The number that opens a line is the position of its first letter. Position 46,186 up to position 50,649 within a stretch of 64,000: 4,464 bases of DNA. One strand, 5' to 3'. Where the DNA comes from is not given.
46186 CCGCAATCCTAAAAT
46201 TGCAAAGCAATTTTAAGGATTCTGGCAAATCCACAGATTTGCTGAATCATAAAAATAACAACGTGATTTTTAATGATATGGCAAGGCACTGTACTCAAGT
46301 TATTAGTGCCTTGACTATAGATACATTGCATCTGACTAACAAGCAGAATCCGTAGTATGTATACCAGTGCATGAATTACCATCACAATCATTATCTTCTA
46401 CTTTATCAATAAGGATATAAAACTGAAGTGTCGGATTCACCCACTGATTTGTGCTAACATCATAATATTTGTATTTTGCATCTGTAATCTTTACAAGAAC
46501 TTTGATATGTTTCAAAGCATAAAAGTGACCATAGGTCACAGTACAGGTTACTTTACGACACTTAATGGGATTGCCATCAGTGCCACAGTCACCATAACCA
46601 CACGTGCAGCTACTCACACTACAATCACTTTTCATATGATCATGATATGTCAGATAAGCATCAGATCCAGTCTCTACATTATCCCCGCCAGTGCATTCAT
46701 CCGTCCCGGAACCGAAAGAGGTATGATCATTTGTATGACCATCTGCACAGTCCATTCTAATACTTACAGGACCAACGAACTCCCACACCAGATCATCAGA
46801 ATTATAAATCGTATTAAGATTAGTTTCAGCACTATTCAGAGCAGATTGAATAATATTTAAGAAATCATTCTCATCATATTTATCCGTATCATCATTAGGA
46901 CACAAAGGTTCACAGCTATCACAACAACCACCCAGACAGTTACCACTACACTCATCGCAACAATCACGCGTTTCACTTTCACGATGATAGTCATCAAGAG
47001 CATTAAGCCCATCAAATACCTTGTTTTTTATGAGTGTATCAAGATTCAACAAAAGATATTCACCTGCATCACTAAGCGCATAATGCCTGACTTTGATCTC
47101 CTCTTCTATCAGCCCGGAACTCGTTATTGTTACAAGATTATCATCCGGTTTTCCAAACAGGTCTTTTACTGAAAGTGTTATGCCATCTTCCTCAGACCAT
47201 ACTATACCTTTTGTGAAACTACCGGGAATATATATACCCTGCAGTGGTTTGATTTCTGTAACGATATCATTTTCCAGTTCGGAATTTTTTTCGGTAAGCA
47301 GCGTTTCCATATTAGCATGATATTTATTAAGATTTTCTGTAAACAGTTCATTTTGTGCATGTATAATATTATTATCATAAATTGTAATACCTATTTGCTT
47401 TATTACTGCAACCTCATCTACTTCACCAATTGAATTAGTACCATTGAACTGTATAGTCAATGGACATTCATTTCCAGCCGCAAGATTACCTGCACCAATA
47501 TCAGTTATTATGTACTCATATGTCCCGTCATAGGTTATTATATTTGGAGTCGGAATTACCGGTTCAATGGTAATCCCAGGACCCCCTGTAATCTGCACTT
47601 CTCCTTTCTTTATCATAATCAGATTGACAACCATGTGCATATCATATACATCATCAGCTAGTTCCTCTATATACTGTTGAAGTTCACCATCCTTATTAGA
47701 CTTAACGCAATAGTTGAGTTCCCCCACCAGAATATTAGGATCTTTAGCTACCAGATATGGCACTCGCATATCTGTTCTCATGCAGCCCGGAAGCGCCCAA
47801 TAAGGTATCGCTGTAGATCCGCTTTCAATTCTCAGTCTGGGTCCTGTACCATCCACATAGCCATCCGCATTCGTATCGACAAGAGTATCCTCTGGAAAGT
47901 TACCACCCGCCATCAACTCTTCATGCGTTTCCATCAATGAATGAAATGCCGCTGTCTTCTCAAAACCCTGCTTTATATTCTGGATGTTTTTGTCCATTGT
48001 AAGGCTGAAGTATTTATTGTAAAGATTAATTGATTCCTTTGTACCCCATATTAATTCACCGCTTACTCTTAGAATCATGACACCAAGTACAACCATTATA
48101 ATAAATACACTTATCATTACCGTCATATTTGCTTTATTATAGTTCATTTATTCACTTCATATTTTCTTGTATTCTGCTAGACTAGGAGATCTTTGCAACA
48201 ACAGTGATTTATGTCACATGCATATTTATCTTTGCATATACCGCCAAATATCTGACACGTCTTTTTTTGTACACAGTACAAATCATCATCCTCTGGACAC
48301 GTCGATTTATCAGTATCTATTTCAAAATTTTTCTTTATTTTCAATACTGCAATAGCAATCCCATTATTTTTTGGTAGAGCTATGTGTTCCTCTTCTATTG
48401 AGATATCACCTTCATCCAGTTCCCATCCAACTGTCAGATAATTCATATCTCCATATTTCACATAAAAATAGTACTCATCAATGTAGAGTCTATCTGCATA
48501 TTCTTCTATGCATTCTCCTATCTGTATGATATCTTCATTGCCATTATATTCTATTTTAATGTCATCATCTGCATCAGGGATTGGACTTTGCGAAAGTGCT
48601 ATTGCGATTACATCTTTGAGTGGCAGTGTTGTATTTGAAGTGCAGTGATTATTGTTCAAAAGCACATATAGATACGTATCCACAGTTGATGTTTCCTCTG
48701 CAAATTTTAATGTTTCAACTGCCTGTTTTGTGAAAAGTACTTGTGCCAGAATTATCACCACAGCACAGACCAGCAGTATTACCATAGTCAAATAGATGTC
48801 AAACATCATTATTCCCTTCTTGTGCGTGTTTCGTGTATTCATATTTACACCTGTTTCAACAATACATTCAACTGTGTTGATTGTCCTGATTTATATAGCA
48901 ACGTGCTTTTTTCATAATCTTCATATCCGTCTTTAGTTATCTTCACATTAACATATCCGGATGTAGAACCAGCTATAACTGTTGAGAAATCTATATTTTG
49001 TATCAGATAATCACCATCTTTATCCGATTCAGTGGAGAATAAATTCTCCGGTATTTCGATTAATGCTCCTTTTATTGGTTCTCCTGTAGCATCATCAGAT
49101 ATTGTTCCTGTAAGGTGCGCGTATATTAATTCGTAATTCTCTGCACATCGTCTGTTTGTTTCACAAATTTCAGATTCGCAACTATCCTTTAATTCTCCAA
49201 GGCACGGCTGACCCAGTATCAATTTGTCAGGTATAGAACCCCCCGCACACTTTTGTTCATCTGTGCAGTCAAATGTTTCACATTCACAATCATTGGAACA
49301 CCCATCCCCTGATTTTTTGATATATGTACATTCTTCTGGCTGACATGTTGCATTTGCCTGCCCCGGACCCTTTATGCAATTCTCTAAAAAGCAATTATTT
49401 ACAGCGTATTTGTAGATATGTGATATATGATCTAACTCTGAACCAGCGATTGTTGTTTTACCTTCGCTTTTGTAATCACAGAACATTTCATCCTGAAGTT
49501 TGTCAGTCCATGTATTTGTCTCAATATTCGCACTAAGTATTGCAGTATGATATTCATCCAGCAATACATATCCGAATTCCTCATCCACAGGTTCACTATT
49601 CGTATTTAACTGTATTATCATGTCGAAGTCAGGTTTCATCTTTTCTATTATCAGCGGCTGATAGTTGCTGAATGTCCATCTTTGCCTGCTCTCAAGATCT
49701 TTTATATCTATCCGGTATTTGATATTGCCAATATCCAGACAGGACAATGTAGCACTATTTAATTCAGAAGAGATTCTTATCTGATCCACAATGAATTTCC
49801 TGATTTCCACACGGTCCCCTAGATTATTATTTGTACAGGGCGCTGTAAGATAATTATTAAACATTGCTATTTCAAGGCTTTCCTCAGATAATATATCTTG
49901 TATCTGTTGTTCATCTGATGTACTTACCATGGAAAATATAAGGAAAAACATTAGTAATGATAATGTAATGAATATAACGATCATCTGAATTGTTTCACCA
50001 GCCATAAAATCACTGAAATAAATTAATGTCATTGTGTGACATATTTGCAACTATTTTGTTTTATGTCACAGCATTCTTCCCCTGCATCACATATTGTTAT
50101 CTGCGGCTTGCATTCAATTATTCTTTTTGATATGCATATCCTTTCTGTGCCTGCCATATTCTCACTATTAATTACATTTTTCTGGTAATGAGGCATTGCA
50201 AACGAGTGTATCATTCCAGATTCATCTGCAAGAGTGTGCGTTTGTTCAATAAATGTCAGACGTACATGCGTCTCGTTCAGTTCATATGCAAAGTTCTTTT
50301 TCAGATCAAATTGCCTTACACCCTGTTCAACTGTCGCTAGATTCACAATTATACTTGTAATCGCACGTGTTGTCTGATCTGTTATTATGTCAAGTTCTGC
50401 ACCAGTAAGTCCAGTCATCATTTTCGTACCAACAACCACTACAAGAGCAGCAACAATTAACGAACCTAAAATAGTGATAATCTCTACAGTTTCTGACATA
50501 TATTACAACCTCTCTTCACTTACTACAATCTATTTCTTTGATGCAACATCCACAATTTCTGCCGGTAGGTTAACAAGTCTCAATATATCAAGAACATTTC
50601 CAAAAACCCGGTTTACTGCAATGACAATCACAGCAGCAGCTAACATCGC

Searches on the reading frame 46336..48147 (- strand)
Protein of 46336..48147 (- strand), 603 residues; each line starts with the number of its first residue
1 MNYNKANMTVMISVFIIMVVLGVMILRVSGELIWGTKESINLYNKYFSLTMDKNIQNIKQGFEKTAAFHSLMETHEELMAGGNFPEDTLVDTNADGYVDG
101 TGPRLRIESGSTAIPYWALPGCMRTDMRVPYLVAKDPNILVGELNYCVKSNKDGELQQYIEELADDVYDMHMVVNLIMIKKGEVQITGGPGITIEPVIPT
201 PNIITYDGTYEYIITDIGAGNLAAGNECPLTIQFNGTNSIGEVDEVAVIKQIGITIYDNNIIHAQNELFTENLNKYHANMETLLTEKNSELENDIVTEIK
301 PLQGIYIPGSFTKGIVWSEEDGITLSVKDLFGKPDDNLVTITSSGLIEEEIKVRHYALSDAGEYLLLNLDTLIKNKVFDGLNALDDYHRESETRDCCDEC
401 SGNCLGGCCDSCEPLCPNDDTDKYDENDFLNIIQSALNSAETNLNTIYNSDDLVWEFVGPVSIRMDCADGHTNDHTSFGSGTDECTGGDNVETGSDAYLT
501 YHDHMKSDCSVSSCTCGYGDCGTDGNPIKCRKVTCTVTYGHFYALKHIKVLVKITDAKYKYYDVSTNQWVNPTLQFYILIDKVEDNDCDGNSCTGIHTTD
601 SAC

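Call 3: search_protein_families(library=ncbifam, proteins=[window:46336-48147:-], max_evalue=0.01)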
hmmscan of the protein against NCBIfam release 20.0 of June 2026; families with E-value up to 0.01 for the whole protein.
window:46336-48147:- (603 aa): 0 families

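Call 4: search_protein_families(library=pfam, proteins=[window:46336-48147:-], max_evalue=0.01)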
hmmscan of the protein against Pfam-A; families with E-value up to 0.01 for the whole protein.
window:46336-48147:- (603 aa): 0 families

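Call 58: search_protein_families(library=ncbifam, proteins=[window:46336-48147:-], max_evalue=1)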
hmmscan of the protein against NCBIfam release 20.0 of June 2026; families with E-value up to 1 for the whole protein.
window:46336-48147:- (603 aa): 0 families

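Call 75: search_protein_families(library=padloc, proteins=[window:46336-48147:-], max_evalue=0.001)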
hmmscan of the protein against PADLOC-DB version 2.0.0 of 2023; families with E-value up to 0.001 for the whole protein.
window:46336-48147:- (603 aa): 0 families

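Call 108: search_solved_structures(query=window:46336-48147:-, max_evalue=1)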
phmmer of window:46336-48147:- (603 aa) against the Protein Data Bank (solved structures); distinct sequences matched with E-value up to 1: 2.
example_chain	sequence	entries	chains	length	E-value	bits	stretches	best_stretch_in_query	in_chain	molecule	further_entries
8h4m_A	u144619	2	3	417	0.23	12.9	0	120-187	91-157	T-cell-specific guanine nucleotide triphosphate-binding protein 2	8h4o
5nl9_A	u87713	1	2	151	0.6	11.6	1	238-295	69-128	Transcriptional regulator (FUR family)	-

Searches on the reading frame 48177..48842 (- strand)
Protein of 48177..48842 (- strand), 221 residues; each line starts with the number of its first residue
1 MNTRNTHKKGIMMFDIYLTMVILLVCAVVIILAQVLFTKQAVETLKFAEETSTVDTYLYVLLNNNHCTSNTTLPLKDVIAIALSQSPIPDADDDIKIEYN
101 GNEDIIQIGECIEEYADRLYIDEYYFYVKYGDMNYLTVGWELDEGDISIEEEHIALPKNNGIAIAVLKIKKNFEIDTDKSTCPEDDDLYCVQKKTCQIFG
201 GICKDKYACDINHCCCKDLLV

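Call 15: search_protein_families(library=pfam, proteins=[window:48177-48842:-], max_evalue=0.001)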
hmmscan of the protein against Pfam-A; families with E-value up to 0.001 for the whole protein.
window:48177-48842:- (221 aa): 0 families

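Call 58: search_protein_families(library=ncbifam, proteins=[window:48177-48842:-], max_evalue=1)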
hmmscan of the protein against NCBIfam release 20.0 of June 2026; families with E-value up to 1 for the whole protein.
window:48177-48842:- (221 aa): 1 family
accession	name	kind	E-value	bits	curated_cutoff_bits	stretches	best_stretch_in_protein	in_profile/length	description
TIGR04239.1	rhombo_GlpG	equivalog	0.11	12.2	250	1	17-55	95-134/271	rhomboid family intramembrane serine protease GlpG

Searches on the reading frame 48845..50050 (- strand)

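Call 15: search_protein_families(library=pfam, proteins=[window:48845-50050:-], max_evalue=0.001)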
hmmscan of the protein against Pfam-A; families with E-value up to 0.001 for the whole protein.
window:48845-50050:- (401 aa): 2 families
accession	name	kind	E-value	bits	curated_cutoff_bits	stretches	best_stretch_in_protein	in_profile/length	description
PF13620.12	CarboxypepD_reg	-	8.7e-08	32.8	32.3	1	313-398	2-81/82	Carboxypeptidase regulatory-like domain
PF13715.12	CarbopepD_reg_2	-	2e-07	31.4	32.2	1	313-378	1-67/88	CarboxypepD_reg-like domain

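Call 58: search_protein_families(library=ncbifam, proteins=[window:48845-50050:-], max_evalue=1)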
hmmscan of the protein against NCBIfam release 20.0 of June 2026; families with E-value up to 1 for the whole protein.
window:48845-50050:- (401 aa): 2 families
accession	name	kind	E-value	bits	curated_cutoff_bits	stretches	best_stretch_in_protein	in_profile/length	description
NF052345.1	S_layer_anammox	exception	8e-05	20.2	1400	1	312-368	1314-1372/1596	Kustd1514 family S-layer glycoprotein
TIGR04056.1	OMP_RagA_SusC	subfamily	0.031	12.6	368.25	1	313-372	3-60/981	SusC/RagA family TonB-linked outer membrane protein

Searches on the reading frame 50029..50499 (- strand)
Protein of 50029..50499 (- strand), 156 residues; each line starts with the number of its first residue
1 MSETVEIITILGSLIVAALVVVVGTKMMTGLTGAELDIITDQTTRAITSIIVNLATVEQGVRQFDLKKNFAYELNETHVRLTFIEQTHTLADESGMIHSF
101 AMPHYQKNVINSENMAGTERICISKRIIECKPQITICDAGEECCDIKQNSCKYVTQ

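Call 58: search_protein_families(library=ncbifam, proteins=[window:50029-50499:-], max_evalue=1)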
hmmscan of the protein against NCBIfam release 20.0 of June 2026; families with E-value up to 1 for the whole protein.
window:50029-50499:- (156 aa): 2 families
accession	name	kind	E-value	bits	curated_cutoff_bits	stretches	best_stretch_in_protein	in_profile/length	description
TIGR02436.1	TIGR02436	subfamily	0.019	15.2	24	1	27-91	15-82/109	four helix bundle protein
NF004312.0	PRK05710.1-1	equivalog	0.055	12.8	453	1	29-91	175-238/306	tRNA glutamyl-Q(34) synthetase GluQRS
